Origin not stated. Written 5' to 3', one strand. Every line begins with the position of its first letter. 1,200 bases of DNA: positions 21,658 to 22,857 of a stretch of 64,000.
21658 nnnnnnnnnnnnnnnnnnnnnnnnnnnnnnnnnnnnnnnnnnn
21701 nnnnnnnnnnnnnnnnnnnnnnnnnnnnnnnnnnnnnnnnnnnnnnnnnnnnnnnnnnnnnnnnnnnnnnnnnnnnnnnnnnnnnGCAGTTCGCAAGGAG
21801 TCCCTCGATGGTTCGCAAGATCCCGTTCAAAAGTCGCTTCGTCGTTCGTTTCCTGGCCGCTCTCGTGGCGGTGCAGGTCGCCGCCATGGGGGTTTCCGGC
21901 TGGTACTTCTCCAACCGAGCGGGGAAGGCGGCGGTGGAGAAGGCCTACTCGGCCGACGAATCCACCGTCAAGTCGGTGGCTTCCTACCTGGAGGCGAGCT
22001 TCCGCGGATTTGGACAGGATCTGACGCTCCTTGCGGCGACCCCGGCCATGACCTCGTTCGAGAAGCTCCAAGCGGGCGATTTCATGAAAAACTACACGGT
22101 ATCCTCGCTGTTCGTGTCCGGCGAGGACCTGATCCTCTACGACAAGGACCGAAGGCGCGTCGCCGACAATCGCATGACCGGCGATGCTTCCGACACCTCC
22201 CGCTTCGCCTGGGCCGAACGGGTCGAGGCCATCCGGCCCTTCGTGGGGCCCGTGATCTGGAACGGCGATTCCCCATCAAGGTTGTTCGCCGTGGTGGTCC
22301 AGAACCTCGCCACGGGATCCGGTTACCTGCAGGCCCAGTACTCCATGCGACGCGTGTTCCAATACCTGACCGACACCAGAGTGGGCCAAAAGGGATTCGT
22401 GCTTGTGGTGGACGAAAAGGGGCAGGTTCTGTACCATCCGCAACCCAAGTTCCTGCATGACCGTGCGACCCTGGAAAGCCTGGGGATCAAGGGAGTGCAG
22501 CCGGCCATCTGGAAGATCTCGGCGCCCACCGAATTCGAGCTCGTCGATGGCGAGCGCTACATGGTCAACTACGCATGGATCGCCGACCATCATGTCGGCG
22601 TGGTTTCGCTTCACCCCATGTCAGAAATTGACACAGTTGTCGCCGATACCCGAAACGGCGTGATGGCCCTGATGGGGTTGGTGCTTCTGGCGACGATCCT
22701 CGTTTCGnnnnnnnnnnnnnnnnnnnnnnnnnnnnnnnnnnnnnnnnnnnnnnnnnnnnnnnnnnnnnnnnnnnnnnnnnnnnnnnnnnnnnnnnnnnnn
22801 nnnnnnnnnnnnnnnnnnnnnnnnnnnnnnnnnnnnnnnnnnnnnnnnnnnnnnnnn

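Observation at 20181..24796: Solute-binding protein co-transcribed with a membrane-anchored CheA-like kinase (Cache-HAMP-HPt-HATPase, no P5/CheW domain)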

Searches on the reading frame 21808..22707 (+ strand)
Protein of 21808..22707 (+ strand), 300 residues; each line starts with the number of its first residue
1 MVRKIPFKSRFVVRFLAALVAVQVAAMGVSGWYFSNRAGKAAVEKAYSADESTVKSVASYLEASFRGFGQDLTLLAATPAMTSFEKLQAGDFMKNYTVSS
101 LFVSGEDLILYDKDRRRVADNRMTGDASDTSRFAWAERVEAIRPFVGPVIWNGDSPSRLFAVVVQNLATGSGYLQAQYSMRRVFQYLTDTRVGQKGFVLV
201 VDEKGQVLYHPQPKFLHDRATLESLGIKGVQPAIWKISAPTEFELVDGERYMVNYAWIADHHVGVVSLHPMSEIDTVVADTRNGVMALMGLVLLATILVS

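Call 75: predict_structure(alignment_id=A6)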
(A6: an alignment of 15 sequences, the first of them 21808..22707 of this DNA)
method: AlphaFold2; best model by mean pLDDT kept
length: 300 residues; sequences in the alignment: 15
mean_pLDDT: 87.8   pTM: 0.78
mean pLDDT of the five models: 87.8, 87.4, 87.1, 87.0, 86.0
residues with pLDDT >= 90: 167; 70-90: 116; 50-70: 15; < 50: 2
segments of 3 or more residues with pLDDT < 50: none
pLDDT, mean of each block of 10 residues (from residue 1): 58 80 84 85 92 95 94 93 92 89 88 92 66 85 89 90 90 94 90 92 94 92 91 87 92 94 95 90 82 78
secondary structure, 60 per line:
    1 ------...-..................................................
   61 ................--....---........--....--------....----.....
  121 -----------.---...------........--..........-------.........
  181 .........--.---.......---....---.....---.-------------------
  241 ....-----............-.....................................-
elements in order: H11-76 H79-82 H86-93 H96-99 E108-111 E116-120 E145-152 E155-164 E172-179 H180-189 E196-202 E206-209 H213-217 E241-244 E250-258 E263-270 H271-299

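Call 78: fold_search(model_id=the predicted structure, library=pdb)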
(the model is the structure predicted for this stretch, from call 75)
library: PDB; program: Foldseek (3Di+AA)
matches with E <= 10: 1057; with E <= 0.001: 110
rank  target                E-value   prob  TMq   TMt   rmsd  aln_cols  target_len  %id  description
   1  9a69_B                3.7e-11  1.00  0.63  0.32   5.7       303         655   11  Integrative model of MCPB-MCPC by crosslinking MS and deep learning (released 2024-09-18)
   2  6iop_A                1.4e-10  1.00  0.51  0.62   6.2       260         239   13  The ligand binding domain of Mlp24 (released 2019-03-20)
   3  6iot_B                5.6e-10  1.00  0.49  0.59   6.4       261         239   12  The ligand binding domain of Mlp24 with arginine (released 2019-03-20)
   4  6ior_C                7.1e-10  1.00  0.50  0.60   6.3       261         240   13  The ligand binding domain of Mlp24 with asparagine (released 2019-03-20)
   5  6ior_A                7.5e-10  1.00  0.60  0.72   3.9       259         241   15  The ligand binding domain of Mlp24 with asparagine (released 2019-03-20)
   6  6iov_A                9.9e-10  1.00  0.57  0.73   3.8       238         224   16  The ligand binding domain of Mlp37 with arginine (released 2019-11-06)
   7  5ave                  1.8e-09  1.00  0.51  0.59  10.4       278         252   14  The ligand binding domain of Mlp37 with serine (released 2016-03-02)
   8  9a65_B                2.0e-09  1.00  0.70  0.35   4.5       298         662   12  Integrative model of YVAQ-MCPB by crosslinking MS and deep learning (released 2024-09-18)
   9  6iop_B                2.1e-09  1.00  0.47  0.58   6.7       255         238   12  The ligand binding domain of Mlp24 (released 2019-03-20)
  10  6iou_A                2.5e-09  1.00  0.61  0.75   3.8       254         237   15  The ligand binding domain of Mlp24 with serine (released 2019-03-06)
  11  6ioq                  3.3e-09  1.00  0.57  0.70   3.9       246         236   15  The ligand binding domain of Mlp24 with glycine (released 2019-03-06)
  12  6iot_D                3.3e-09  1.00  0.49  0.59   6.3       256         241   13  The ligand binding domain of Mlp24 with arginine (released 2019-03-20)
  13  6mni_A                3.5e-09  1.00  0.61  0.70   4.3       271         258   16  Structure of the tandem CACHE domain of PscC (released 2019-10-16)
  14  6iov_B                3.7e-09  1.00  0.55  0.71   3.9       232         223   16  The ligand binding domain of Mlp37 with arginine (released 2019-11-06)
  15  6ios                  5.5e-09  1.00  0.58  0.71   3.8       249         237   16  The ligand binding domain of Mlp24 with proline (released 2019-03-06)
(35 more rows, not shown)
